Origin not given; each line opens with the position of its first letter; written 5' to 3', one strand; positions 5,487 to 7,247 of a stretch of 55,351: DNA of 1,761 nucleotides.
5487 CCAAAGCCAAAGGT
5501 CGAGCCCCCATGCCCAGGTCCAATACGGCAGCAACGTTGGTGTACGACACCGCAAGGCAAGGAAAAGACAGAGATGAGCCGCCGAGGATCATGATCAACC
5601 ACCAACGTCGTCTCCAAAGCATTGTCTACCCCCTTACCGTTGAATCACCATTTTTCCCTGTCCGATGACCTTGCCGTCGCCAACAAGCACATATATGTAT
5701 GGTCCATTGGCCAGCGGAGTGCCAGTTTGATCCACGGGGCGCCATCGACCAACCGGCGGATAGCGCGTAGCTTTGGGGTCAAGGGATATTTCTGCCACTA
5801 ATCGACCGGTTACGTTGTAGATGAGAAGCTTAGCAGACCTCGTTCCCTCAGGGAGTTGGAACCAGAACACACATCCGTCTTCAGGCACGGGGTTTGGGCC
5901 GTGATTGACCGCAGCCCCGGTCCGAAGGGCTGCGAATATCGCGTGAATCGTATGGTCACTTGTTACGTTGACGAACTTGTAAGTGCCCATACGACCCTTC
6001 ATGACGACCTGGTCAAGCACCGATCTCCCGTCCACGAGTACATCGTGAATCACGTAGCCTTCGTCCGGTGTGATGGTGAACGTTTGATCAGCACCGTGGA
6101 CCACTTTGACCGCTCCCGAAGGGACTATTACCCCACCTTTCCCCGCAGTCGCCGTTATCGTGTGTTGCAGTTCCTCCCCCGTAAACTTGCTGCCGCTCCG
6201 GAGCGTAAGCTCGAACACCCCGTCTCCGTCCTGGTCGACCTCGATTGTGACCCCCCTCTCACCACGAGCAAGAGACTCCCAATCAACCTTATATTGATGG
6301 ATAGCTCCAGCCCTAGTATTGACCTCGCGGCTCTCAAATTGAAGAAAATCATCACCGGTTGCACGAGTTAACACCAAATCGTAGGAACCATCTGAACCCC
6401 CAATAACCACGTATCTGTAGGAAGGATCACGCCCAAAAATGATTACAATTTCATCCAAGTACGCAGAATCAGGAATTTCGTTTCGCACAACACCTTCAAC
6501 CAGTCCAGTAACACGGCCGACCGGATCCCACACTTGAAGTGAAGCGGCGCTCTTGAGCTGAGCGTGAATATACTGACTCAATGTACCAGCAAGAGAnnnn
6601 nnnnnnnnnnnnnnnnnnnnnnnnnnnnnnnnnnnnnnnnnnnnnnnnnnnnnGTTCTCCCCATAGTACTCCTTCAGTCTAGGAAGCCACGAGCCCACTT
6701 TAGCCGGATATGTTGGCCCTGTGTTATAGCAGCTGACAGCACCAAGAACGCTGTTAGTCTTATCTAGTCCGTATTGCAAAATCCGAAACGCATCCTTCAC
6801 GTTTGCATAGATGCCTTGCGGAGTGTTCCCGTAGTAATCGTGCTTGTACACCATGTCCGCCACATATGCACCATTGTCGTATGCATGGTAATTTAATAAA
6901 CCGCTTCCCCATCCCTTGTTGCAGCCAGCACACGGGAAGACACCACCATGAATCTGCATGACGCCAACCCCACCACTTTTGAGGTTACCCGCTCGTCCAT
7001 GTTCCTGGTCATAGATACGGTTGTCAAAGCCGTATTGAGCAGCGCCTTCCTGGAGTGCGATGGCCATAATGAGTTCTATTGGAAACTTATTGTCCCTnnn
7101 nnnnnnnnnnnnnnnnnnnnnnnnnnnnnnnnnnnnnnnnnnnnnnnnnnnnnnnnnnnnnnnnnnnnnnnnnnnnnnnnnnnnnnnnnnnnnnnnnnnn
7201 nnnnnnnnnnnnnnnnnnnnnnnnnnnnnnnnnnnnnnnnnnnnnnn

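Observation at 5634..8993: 1119-aa secreted protein with an unusual domain chain: propeller, CarboxypepD_reg, SH3-like/SLT muramidase, InlB-B-repeat, sorting tail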

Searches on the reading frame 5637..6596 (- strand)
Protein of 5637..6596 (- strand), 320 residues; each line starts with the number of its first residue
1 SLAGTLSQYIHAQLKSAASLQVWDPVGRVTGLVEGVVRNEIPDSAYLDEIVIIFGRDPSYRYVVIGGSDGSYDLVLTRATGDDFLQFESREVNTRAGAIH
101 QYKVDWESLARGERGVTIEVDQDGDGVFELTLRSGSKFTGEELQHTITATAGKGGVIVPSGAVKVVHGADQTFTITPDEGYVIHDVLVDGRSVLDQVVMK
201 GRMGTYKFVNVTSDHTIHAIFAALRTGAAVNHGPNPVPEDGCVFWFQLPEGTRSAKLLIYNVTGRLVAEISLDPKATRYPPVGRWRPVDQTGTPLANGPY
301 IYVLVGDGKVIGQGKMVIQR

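Call 57: predict_structure(alignment_id=A3)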
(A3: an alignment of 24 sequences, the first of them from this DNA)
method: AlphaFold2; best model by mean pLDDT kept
length: 320 residues; sequences in the alignment: 24
mean_pLDDT: 79.3   pTM: 0.51
mean pLDDT of the five models: 79.3, 74.6, 73.8, 72.7, 72.0
residues with pLDDT >= 90: 125; 70-90: 96; 50-70: 69; < 50: 30
segments of 3 or more residues with pLDDT < 50: 145-168, 280-283
pLDDT, mean of each block of 10 residues (from residue 1): 81 93 97 96 96 87 96 96 94 95 96 95 88 93 53 34 48 62 65 67 62 63 57 72 78 89 89 70 68 87 89 83
secondary structure, 60 per line:
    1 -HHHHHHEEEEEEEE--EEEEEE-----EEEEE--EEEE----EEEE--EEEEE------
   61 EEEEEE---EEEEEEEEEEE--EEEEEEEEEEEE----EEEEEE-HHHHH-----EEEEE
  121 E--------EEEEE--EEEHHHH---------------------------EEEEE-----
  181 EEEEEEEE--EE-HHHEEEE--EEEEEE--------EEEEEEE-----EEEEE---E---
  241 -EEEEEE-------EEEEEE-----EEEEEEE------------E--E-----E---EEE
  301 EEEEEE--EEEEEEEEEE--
elements in order: H2-7 E8-15 E18-23 E29-33 E36-39 E44-47 E50-54 E61-66 E70-80 E83-94 E99-104 H106-110 E116-121 E130-134 E137-139 H140-143 E171-175 E181-188 E197-200 E203-208 E217-223 E229-233 E242-247 E255-260 E266-272 E298-306 E309-318

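Call 59: fold_search(model_id=the predicted structure, library=pdb)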
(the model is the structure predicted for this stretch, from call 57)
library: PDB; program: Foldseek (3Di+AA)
matches with E <= 10: 1145; with E <= 0.001: 17
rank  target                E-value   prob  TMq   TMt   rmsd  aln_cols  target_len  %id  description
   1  6za2_A                1.9e-06  1.00  0.25  0.08  25.8       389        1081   15  Crystal structure of dimeric latent PorU from Porphyromonas gingivalis (released 2021-09-29)
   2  6za2_B                1.5e-05  1.00  0.25  0.08  26.4       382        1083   15  Crystal structure of dimeric latent PorU from Porphyromonas gingivalis (released 2021-09-29)
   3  2wii_A                5.6e-05  0.97  0.20  0.12  22.6       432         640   10  Complement C3b in complex with factor H domains 1-4 (released 2009-06-09)
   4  8bty_A                1.5e-04  0.98  0.24  0.09  20.2       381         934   10  Structure of the active form of ScpB, the C5a-peptidase from Streptococcus agalactiae. (released 2023-11-15)
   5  7yzx_A                2.0e-04  0.97  0.23  0.09  20.4       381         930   10  ScpA from Streptococcus pyogenes, D783A mutant. (released 2022-08-31)
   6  9flu_A                2.0e-04  0.80  0.16  0.15  27.5       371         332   12  CryoEM structure of the fragment-1 (3402-3733) in the grappling hook protein A (GhpA) in the bacterium Aureispira sp.  (released 2024-10-16)
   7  8pn3_A                2.1e-04  0.91  0.20  0.19  26.7       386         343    9  Crystal structure of the HC7-Glu200Ala mutant complexed to a tetraglycopeptide. (released 2024-03-06)
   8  1wio_A                3.0e-04  0.92  0.18  0.17  19.8       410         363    8  STRUCTURE OF T-CELL SURFACE GLYCOPROTEIN CD4, TETRAGONAL CRYSTAL FORM (released 1997-07-07)
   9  7c7u_A                3.0e-04  0.91  0.21  0.13  19.4       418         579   10  Biofilm associated protein - BSP domain (released 2021-05-12)
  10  7c7u_B                3.2e-04  0.90  0.21  0.13  19.6       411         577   12  Biofilm associated protein - BSP domain (released 2021-05-12)
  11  8pn3_B                3.9e-04  0.87  0.20  0.19  26.6       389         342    8  Crystal structure of the HC7-Glu200Ala mutant complexed to a tetraglycopeptide. (released 2024-03-06)
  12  9fly_A                3.9e-04  0.72  0.18  0.08  28.9       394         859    9  CryoEM structure of the base (4151-5009) in the grappling hook protein A (GhpA) in the bacterium Aureispira sp. CCB-QB (released 2024-10-16)
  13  3eif                  4.6e-04  0.96  0.24  0.10  20.1       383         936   10  1.9 angstrom crystal structure of the active form of the C5a peptidase from Streptococcus pyogenes (ScpA) (released 2009-02-24)
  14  7bj3                  5.1e-04  0.94  0.23  0.09  20.2       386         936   10  ScpA from Streptococcus pyogenes, S512A active site mutant (released 2021-05-12)
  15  8pmu                  5.6e-04  0.72  0.18  0.17  26.7       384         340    9  Crystal structure of the HC7 apo form (released 2024-03-06)
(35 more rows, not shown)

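Call 79: search_protein_families(library=pfam, alignment_id=A3, max_evalue=0.1)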
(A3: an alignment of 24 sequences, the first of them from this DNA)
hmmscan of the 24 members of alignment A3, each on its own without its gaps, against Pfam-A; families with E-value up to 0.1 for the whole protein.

A. member 1, seq(320 aa): 2 families
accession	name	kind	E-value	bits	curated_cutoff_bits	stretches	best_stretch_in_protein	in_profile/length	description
PF18998.6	Flg_new_2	-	0.00015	22.1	23.6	1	145-193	1-47/73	Divergent InlB B-repeat domain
PF13860.13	FlgD_ig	-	0.00076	19.8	27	1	246-302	16-71/79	FlgD Ig-like domain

B. families by the number of members that match (of 24 scanned): 13 families
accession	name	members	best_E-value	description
PF13860.13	FlgD_ig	5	3.4e-05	FlgD Ig-like domain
PF09912.14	DUF2141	3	0.02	Uncharacterized protein conserved in bacteria (DUF2141)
PF10342.15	Kre9_KNH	2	5.9e-07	Kre9/KNH-like N-terminal Ig-like domain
PF18998.6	Flg_new_2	2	3.9e-05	Divergent InlB B-repeat domain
PF17957.7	Big_7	2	0.0033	Bacterial Ig domain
PF13585.12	CHU_C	2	0.012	CHU_C Type IX secretion signal domain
PF19077.6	Big_13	2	0.014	Bacterial Ig-like domain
PF18663.7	Pallilysin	1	0.011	Pallilysin beta barrel domain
PF20009.4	GEVED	1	0.02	GEVED domain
PF24770.2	Ig-CFAP74_2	1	0.027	CFAP74 second Ig-like domain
PF24421.1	Ig_J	1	0.04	Tip attachment protein J, Ig-like domain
PF18676.6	MBG_2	1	0.069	MBG domain (YGX type)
PF23585.1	DUF7137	1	0.075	Domain of unknown function (DUF7137)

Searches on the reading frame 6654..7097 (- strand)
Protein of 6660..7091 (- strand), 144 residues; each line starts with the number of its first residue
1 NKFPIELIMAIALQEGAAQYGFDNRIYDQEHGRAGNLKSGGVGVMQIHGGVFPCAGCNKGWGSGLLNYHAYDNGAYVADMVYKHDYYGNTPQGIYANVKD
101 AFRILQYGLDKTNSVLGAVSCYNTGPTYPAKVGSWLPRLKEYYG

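Call 85: search_solved_structures(query=window:6660-7091:-, max_evalue=10, show_alignments=5)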
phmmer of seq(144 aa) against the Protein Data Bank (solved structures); distinct sequences matched with E-value up to 10: 3.
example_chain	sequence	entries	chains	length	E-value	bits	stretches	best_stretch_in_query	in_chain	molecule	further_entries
3c8c_A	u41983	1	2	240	0.79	13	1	98-138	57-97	Methyl-accepting chemotaxis protein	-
6iov_A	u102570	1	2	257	0.85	12.9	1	98-138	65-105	Methyl-accepting chemotaxis (MCP) signaling domain protein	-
5ave_A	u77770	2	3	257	0.87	12.9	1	98-138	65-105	Methyl-accepting chemotaxis (MCP) signaling domain protein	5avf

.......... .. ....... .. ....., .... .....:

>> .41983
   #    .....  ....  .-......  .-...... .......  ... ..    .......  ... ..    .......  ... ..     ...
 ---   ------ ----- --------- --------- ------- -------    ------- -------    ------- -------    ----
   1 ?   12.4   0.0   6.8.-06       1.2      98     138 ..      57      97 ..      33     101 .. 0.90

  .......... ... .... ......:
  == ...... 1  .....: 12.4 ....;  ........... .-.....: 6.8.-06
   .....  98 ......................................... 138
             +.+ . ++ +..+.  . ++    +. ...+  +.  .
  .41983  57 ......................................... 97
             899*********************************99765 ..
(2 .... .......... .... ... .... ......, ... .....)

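Call 88: search_solved_structures(query=A4, max_evalue=10, show_alignments=4)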
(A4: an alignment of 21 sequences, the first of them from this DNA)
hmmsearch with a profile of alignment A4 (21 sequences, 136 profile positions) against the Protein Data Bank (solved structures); distinct sequences matched with E-value up to 10: 19.
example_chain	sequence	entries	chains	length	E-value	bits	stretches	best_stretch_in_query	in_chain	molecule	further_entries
8vy9_A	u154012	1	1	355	0.15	15.1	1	54-96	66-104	Guanine nucleotide-binding protein G(t) subunit alpha-3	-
8dzr_B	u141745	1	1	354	0.15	15.1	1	54-96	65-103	G alpha gustducin protein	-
9oxb_A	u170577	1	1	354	0.19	14.8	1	60-96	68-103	Guanine nucleotide-binding protein G(t) subunit alpha-3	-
8zbw_A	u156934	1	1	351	0.28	14.3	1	59-96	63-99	Guanine nucleotide-binding protein G(i) subunit alpha-2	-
6gi3_B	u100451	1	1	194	0.28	14.3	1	8-44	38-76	Endo-type membrane-bound lytic murein transglycosylase A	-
6d9h_A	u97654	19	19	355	0.28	14.3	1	59-96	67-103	Guanine nucleotide-binding protein G(i) subunit alpha-2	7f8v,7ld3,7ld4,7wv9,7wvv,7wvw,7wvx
8k6m_A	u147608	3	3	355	0.28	14.3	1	59-96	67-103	Guanine nucleotide-binding protein G(i) subunit alpha-2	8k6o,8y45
9k6l_A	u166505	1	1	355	0.29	14.2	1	59-96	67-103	Guanine nucleotide-binding protein G(i) subunit alpha-2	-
2y8p_A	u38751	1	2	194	0.34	14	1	8-44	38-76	ENDO-TYPE MEMBRANE-BOUND LYTIC MUREIN TRANSGLYCOSYLASE A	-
1gbs_A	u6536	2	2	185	0.42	13.7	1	9-50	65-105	AUSTRALIAN BLACK SWAN EGG WHITE LYSOZYME | LYSOZYME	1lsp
3t36_A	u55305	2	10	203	0.43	13.7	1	8-44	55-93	Endo-type membrane-bound lytic murein transglycosylase A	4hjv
6ghz_B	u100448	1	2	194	0.46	13.6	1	8-44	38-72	Endo-type membrane-bound lytic murein transglycosylase A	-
8xqp_A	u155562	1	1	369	0.5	13.5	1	54-96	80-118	Guanine nucleotide-binding protein G(t) subunit alpha-3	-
6gi4_B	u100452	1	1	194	0.59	13.2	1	8-44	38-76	Endo-type membrane-bound lytic murein transglycosylase A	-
153l_A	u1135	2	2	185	0.66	13.1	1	9-49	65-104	GOOSE LYSOZYME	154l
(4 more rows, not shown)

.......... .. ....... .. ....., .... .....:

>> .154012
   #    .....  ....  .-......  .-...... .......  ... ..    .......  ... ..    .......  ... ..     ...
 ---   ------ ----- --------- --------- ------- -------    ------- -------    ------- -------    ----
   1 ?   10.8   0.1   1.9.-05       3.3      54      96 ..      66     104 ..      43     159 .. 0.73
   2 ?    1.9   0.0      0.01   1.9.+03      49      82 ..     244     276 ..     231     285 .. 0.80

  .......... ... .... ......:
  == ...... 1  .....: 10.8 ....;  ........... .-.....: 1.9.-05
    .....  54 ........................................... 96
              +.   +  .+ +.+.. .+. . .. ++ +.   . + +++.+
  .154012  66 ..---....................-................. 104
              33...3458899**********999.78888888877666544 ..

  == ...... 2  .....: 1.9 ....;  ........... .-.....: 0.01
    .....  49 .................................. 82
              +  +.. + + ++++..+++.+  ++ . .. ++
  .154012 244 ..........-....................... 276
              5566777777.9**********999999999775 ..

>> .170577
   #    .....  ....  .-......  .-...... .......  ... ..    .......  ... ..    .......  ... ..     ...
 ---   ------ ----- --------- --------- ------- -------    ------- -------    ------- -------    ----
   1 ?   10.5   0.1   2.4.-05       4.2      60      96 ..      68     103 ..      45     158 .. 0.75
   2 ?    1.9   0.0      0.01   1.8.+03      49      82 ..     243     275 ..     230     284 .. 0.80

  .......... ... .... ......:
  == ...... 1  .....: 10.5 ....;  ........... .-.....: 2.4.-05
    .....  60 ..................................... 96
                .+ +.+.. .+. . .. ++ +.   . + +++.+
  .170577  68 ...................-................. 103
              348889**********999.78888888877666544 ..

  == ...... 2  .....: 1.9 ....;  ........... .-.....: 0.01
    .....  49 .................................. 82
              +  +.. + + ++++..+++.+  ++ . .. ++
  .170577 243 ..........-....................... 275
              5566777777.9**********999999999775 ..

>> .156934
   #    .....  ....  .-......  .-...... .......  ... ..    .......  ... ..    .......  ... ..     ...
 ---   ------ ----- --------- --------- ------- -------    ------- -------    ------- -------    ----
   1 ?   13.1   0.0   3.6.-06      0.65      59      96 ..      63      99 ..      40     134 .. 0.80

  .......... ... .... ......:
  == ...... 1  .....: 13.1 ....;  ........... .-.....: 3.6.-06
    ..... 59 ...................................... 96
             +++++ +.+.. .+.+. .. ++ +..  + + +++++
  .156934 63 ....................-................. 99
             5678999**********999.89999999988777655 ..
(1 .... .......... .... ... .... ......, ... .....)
